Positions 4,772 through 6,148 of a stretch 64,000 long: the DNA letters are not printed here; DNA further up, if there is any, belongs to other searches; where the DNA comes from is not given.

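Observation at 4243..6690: Three translationally coupled, paralogous zinc-ribbon proteins with no recognisable family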

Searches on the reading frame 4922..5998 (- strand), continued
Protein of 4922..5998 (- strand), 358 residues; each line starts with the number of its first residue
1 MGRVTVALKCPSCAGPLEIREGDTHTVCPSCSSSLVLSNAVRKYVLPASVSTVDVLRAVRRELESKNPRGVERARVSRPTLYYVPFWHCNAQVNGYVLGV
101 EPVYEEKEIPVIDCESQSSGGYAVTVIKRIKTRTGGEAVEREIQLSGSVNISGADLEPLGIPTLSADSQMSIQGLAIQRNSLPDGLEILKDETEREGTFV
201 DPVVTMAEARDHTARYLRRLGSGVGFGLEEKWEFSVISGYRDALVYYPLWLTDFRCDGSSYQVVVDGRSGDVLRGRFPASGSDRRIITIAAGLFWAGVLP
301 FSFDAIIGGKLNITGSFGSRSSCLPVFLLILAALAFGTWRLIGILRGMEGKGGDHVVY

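Call 28: find_related_loci(query=A1, collection=genome_contigs, flank=7000)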
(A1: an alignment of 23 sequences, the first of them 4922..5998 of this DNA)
Query A1 (358 aa) in genome_contigs; peptide patterns used: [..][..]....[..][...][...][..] (x = any residue, [..] = any of these).
216 stretches matched a pattern; 207 encode a relative of the query (tblastn E <= 1e-3); the best 80 are kept; 80 distinct loci.
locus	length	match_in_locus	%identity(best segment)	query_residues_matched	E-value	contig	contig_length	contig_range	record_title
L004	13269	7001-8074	72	1-358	1e-180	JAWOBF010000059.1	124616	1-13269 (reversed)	MAG: Candidatus Aegiribacteria sp. isolate BLK3-3.bin.115 k191_3134853, whole genome shotgun sequence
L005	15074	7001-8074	72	1-358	9e-179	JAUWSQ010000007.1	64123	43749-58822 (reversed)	MAG: Candidatus Fermentibacteria bacterium isolate CSMAG_2558 CSMAG_2558_k127_1971242_length_64123_cov_31.3589, whole ge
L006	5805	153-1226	71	1-358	0e+0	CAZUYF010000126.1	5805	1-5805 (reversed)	MAG TPA_asm: uncultured bacterium isolate SRP155585_co1_159 genome assembly, contig: NODE_10495_length_5805_cov_9.954783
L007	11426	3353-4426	71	1-358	9e-176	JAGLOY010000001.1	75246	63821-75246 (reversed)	MAG: Candidatus Aegiribacteria sp. isolate RS_7_6 ROV157_7.bin.6.fa_1, whole genome shotgun sequence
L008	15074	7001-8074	70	1-358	6e-175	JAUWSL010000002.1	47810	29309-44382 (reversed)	MAG: Candidatus Aegiribacteria sp. isolate CSMAG_2553 CSMAG_2553_k127_299448_length_47810_cov_71.2480, whole genome shot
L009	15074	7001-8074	70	1-358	4e-171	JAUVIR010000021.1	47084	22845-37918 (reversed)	MAG: Candidatus Fermentibacteria bacterium isolate CSMAG_433 CSMAG_433_k127_689246_length_47084_cov_70.5646, whole genom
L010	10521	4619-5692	66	1-358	5e-169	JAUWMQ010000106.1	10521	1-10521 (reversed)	MAG: Candidatus Aegiribacteria sp. isolate CSMAG_2402 CSMAG_2402_k141_99747_length_10521_cov_6.8606, whole genome shotgu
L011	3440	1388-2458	70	1-357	1e-176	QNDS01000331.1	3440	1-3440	MAG: Candidatus Fermentibacteria bacterium isolate B22_G4 B22_Guay4_scaffold_52291, whole genome shotgun sequence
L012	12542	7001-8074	67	1-358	3e-163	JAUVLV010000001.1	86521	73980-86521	MAG: Candidatus Aegiribacteria sp. isolate CSMAG_515 CSMAG_515_k141_1050343_length_86521_cov_26.9934, whole genome shotg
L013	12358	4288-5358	63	1-357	2e-154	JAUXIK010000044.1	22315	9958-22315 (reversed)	MAG: Candidatus Aegiribacteria sp. isolate CSMAG_2979 CSMAG_2979_k119_388825_length_22315_cov_9.5742, whole genome shotg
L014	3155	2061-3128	61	1-357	1e-160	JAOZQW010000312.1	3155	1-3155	MAG: Candidatus Fermentibacteraceae bacterium isolate GMC6.concoct.106 GMC6_58455_length_3155_cov_3.733226, whole genome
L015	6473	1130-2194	64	3-357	5e-151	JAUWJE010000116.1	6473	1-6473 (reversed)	MAG: Candidatus Fermentibacteria bacterium isolate CSMAG_2312 CSMAG_2312_k127_896641_length_6473_cov_11.0203, whole geno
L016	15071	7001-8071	62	1-357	3e-150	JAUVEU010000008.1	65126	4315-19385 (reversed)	MAG: Candidatus Aegiribacteria sp. isolate CSMAG_331 CSMAG_331_k141_297541_length_65126_cov_9.1714, whole genome shotgun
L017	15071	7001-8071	61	2-357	7e-143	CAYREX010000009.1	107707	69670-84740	MAG TPA_asm: uncultured bacterium isolate SRP332253_co2_139 genome assembly, contig: NODE_114_length_107707_cov_8.793780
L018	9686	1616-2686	62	1-357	2e-148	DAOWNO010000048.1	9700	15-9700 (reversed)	MAG TPA_asm: Candidatus Aegiribacteria sp. isolate CSMAG_3030 CSMAG_3030_k141_2902436_length_9700_cov_33.0000, whole gen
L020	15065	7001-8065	49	2-357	4e-114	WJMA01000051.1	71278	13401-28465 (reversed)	MAG: Candidatus Fermentibacteria bacterium isolate Bin_206 k141_3864887, whole genome shotgun sequence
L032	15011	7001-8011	38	6-320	4e-63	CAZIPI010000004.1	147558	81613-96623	MAG TPA_asm: uncultured bacterium isolate binchicken_co44_204 genome assembly, contig: NODE_156_length_147558_cov_29.847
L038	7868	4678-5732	27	8-294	1e-21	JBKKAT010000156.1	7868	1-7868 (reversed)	MAG: Acidobacteriota bacterium isolate swi_bin.31 k127_20081994, whole genome shotgun sequence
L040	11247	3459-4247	25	3-296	3e-21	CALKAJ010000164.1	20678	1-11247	MAG TPA_asm: uncultured Ignavibacteriae bacterium isolate SRR6007446_bin.4_CONCOCT_v1.1_MAG genome assembly, contig: ERZ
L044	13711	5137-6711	28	1-294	2e-20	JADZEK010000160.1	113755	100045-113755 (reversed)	MAG: Anaerolineales bacterium isolate SJ819 c_000001560752, whole genome shotgun sequence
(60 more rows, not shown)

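Call 37: search_protein_families(library=pfam, proteins=[L040:1555-2565:+, L040:994-1524:+, L040:2576-3394:+, L040:3405-4547:+, L040:4560-5171:+], max_evalue=0.1)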
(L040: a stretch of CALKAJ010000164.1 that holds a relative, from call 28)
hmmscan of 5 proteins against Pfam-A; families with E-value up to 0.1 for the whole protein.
L040:1555-2565:+ (336 aa): 5 families
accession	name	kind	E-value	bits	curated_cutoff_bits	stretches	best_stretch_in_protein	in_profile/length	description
PF13421.11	Band_7_1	-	2.5e-55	187.8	24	1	29-228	11-210/211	SPFH domain-Band 7 family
PF01145.31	Band_7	-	1.3e-12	48.5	23.6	1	36-230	2-164/176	SPFH domain / Band 7 family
PF09851.14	SHOCT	-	6.1e-09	35.8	27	1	308-333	3-28/28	Short C-terminal domain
PF05120.17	GvpG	-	0.014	16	30.6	1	303-336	32-65/67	Gas vesicle protein G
PF02302.22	PTS_IIB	-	0.071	14.2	23.6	0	261-308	7-55/90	PTS system, Lactose/Cellobiose specific IIB subunit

L040:994-1524:+ (176 aa): 2 families
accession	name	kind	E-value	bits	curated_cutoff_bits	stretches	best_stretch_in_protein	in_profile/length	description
PF09304.16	Cortex-I_coil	-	0.018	15.7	60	1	127-175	15-63/107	Cortexillin coiled-coil region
PF06935.16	DUF1284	-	0.024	15.4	25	1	98-166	1-70/102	Protein of unknown function (DUF1284)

L040:2576-3394:+ (272 aa): 2 families
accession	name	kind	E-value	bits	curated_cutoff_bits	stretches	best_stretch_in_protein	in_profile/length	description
PF22289.1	DmmA-like_C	-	0.059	13.8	27.4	1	9-39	2-31/44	Dimethylamine monooxygenase subunit DmmA-like, C-terminal domain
PF23733.2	GRXCR1-2_C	-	0.059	13.8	26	0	9-32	10-35/47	GRXCR1/2, C-terminal domain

L040:3405-4547:+ (380 aa): 5 families
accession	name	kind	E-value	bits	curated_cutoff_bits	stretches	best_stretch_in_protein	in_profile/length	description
PF13515.12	FUSC_2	-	0.0082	16.7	25.6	1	255-313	24-78/126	Fusaric acid resistance protein-like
PF02591.20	Zn_ribbon_9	-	0.017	15.7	29.1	0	34-51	16-33/33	C4-type zinc ribbon domain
PF24460.1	DUF7575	-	0.024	14.4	28.5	0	23-35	3-15/28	Domain of unknown function (DUF7575)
PF22191.2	IBR_1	-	0.048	14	27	1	22-48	2-28/47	IBR domain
PF07282.18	Cas12f1-like_TNB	-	0.08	13.6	26.3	0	25-51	30-50/60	Cas12f1-like, TNB domain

L040:4560-5171:+ (203 aa): 8 families
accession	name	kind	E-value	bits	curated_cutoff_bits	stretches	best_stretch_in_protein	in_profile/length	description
PF08792.16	A2L_zn_ribbon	-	0.0063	16.6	22.9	1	7-34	4-31/33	A2L zinc ribbon domain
PF17026.10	zf-RRPl_C4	-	0.024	15.2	28.9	1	7-45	2-39/108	Putative ribonucleoprotein zinc-finger pf C4 type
PF13240.11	Zn_Ribbon_1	-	0.033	14.4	25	0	19-32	8-21/23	zinc-ribbon domain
PF02150.21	Zn_ribbon_RPB9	-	0.037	14.3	25.2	1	9-36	4-33/36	RNA polymerases M/15 Kd subunit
PF08271.17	Zn_Ribbon_TF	-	0.038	14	29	1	8-34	2-29/43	TFIIB zinc-binding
PF21344.3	Zn_ribbon_LysW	-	0.056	13.5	27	0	7-44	1-41/46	Alpha-aminoadipate carrier protein LysW-like, globular domain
PF03604.18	Zn_ribbon_RPAB4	-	0.067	13.4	24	0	5-13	16-24/32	DNA directed RNA polymerase, 7 kDa subunit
PF19134.6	DUF5817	-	0.071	13.5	31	0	7-33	4-30/57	Domain of unknown function (DUF5817)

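Call 65: fold_search(model_id=the predicted structure, library=viral)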
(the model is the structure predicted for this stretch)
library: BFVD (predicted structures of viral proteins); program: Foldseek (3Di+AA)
matches with E <= 10: 336; with E <= 0.001: 2
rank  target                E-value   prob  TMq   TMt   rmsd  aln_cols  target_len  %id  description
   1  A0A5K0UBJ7            6.1e-08  1.00  0.38  0.29  16.7       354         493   13  DnaJ-like subfamily C member 3 [Yasminevirus sp. GU-2018]
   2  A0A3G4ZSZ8            2.9e-06  1.00  0.32  0.33   8.1       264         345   11  DnaJ-like subfamily C member 3 [Edafosvirus sp.]
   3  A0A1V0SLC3            5.6e-02  0.06  0.09  0.11  17.2       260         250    8  Uncharacterized protein [Klosneuvirus KNV1]
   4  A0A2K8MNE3            7.8e-02  0.04  0.07  0.06  21.0       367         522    9  G [Jungle carpet python virus]
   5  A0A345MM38            9.8e-02  0.06  0.08  0.13  15.0       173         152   10  (no name in the UniProt tables at hand)
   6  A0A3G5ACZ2            1.0e-01  0.06  0.09  0.13  16.2       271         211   12  Uncharacterized protein [Satyrvirus sp.]
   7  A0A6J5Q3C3            2.5e-01  0.07  0.12  0.07  21.6       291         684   12  Portal protein [uncultured Caudovirales phage]
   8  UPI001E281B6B         2.5e-01  0.05  0.09  0.08  26.2       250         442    7  (no name look-up for this kind of identifier)
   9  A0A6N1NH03            3.0e-01  0.05  0.07  0.09  12.0       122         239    7  Putative ORFan [Tupanvirus deep ocean]
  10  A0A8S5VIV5            3.2e-01  0.12  0.08  0.10  12.9        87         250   10  Lower collar protein [Podoviridae sp. ct9H612]
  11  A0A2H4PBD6            3.4e-01  1.00  0.09  0.67   1.2        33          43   39  Lysine biosynthesis protein LysW [Lactobacillus phage Lenus]
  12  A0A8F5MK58            3.8e-01  0.05  0.08  0.07  24.1       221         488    9  (no name in the UniProt tables at hand)
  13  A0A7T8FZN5            3.8e-01  0.01  0.06  0.05  21.2       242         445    7  Glycoprotein [Soybean thrips rhabdo-like virus 1]
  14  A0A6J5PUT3            4.0e-01  0.08  0.12  0.07  19.1       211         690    9  Portal protein [uncultured Caudovirales phage]
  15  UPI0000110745         4.0e-01  0.03  0.06  0.07  23.1       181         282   13  (no name look-up for this kind of identifier)
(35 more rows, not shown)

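Call 70: search_protein_families(library=padloc, proteins=[window:4922-5998:-], max_evalue=0.01)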
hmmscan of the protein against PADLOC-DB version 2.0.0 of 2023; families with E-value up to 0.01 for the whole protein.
window:4922-5998:- (358 aa): 0 families

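Call 72: find_encoding_contigs(protein=P0140, flank=6000, max_places=2)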
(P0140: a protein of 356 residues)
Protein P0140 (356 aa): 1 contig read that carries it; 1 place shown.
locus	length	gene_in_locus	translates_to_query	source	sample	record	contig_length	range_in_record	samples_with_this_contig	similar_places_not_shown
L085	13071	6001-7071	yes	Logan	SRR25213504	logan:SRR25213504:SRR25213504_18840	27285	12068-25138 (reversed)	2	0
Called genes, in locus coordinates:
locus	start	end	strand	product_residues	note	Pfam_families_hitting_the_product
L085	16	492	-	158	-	PF04191:PEMT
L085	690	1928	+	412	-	PF07730:HisKA_3, PF13581:HATPase_c_2 (faint), PF02518:HATPase_c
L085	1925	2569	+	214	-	PF00072:Response_reg, PF08281:Sigma70_r4_2 (weak), PF00196:GerE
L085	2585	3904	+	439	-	PF13660:DUF4147, PF05161:MOFRL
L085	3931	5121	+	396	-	PF13649:Methyltransf_25 (weak), PF13847:Methyltransf_31 (weak), PF18096:Thump_like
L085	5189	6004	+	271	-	-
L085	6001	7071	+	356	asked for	-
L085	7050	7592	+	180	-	-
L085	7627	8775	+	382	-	PF13091:PLDc_2, PF07894:SACK1 (faint), PF00614:PLDc (faint), PF13091:PLDc_2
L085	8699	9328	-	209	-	-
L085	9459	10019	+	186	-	-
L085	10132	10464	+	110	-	-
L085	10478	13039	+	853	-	PF01935:DUF87 (weak)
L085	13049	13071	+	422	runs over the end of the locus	PF03575:Peptidase_S51, PF00300:His_Phos_1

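Call 73: find_encoding_contigs(protein=P0183, flank=6000, max_places=2)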
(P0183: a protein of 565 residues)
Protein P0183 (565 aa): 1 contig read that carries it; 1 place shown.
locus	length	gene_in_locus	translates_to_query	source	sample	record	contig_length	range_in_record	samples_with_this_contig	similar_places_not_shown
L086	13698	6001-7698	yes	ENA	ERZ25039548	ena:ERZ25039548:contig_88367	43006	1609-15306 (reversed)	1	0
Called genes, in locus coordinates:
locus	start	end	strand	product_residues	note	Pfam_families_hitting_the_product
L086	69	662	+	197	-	-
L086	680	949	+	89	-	-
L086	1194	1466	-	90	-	PF01184:Gpr1_Fun34_YaaH (weak)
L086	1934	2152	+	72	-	-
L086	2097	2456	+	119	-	-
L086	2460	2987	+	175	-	-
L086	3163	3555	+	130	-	-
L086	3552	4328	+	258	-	-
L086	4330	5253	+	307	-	-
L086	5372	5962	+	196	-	-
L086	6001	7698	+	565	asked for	-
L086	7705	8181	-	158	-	PF01161:PBP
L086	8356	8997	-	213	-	PF01161:PBP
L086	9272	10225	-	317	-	PF01061:ABC2_membrane (weak), PF12679:ABC2_membrane_2 (weak)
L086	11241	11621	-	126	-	-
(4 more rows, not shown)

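Call 74: find_encoding_contigs(protein=P0141, flank=6000, max_places=2)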
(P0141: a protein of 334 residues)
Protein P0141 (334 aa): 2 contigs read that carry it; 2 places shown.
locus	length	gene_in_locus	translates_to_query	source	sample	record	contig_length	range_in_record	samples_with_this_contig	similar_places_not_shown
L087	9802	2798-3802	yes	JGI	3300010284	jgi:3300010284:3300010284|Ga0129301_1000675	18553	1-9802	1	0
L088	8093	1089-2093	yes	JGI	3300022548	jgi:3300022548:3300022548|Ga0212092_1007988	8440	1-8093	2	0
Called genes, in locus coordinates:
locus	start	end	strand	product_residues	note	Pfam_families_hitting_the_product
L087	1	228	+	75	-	?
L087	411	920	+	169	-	-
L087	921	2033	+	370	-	PF13421:Band_7_1, PF01145:Band_7, PF17032:Zn_ribbon_15 (faint), PF18912:DZR_2 (faint), PF10571:UPF0547 (faint), PF13240:Zn_Ribbon_1 (weak), PF12773:DZR, PF13240:Zn_Ribbon_1, +3 more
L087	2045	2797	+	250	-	-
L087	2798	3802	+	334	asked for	-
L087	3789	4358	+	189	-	-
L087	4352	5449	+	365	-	PF04015:DUF362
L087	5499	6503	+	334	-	PF02423:OCD_Mu_crystall, PF01488:Shikimate_DH (weak)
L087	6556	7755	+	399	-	PF07090:GATase1_like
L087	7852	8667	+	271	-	PF02673:BacA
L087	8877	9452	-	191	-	PF06695:Sm_multidrug_ex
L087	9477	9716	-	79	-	PF14438:SM-ATX (faint), PF01423:LSM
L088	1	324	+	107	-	?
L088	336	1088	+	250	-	-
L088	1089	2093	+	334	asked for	-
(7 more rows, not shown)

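Call 75: find_encoding_contigs(protein=P0142, flank=6000, max_places=2)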
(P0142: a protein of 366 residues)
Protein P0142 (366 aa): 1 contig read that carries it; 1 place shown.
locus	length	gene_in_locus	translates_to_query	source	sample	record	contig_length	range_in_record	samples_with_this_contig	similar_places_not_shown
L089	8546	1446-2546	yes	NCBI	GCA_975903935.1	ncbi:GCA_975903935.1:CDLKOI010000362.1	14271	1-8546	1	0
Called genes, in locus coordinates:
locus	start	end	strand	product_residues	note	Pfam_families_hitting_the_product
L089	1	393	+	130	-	?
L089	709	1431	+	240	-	-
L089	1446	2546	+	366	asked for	-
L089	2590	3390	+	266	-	-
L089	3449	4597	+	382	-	PF04015:DUF362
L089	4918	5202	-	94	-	-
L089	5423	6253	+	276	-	PF09858:DUF2085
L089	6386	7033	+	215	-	PF13197:DUF4013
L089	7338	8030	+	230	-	PF13197:DUF4013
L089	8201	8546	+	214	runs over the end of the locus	PF09858:DUF2085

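Call 76: find_encoding_contigs(protein=P0241, flank=6000, max_places=2)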
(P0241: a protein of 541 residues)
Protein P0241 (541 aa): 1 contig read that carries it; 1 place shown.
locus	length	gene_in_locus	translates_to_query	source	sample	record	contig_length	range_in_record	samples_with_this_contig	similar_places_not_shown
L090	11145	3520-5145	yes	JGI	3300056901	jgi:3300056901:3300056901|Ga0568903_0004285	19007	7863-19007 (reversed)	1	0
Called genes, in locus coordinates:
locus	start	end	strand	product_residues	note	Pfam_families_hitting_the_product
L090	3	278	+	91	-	?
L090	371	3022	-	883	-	PF01841:Transglut_core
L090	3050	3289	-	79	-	-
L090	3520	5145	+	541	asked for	-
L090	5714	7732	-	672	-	PF01839:FG-GAP (faint), PF13517:FG-GAP_3 (weak)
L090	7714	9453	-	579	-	PF01839:FG-GAP (faint), PF13517:FG-GAP_3 (weak)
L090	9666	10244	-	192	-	-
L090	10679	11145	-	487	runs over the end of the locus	-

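Call 78: search_protein_families(library=pfam, proteins=[L038:6696-7292:+, L038:7289-7868:+, L044:4310-5005:+, L087:411-920:+, L087:2045-2797:+, L087:3789-4358:+], max_evalue=0.001)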
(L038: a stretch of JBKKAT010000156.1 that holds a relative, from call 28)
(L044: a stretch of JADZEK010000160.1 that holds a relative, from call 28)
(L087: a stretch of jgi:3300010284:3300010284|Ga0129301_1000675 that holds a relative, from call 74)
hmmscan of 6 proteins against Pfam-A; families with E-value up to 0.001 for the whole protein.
L038:6696-7292:+ (198 aa): 4 families
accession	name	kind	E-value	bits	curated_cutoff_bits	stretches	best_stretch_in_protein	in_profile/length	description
PF04542.20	Sigma70_r2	-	6.3e-22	77.6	24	1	25-92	1-70/71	Sigma-70 region 2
PF08281.18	Sigma70_r4_2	-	8.6e-12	45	25.7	1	132-182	2-52/54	Sigma-70, region 4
PF07638.17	Sigma70_ECF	-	2.1e-09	38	21.1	1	13-188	10-183/185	ECF sigma factor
PF04545.22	Sigma70_r4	-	2.3e-08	33.9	24.1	1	139-186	3-50/50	Sigma-70, region 4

L038:7289-7868:+ (193 aa): 1 family
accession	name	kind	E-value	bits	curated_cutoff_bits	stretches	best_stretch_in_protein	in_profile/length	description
PF13490.11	zf-HC2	-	9.9e-06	26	22.2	1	5-38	1-34/35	Putative zinc-finger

L044:4310-5005:+ (231 aa): 0 families

L087:411-920:+ (169 aa): 0 families

L087:2045-2797:+ (250 aa): 0 families

L087:3789-4358:+ (189 aa): 0 families
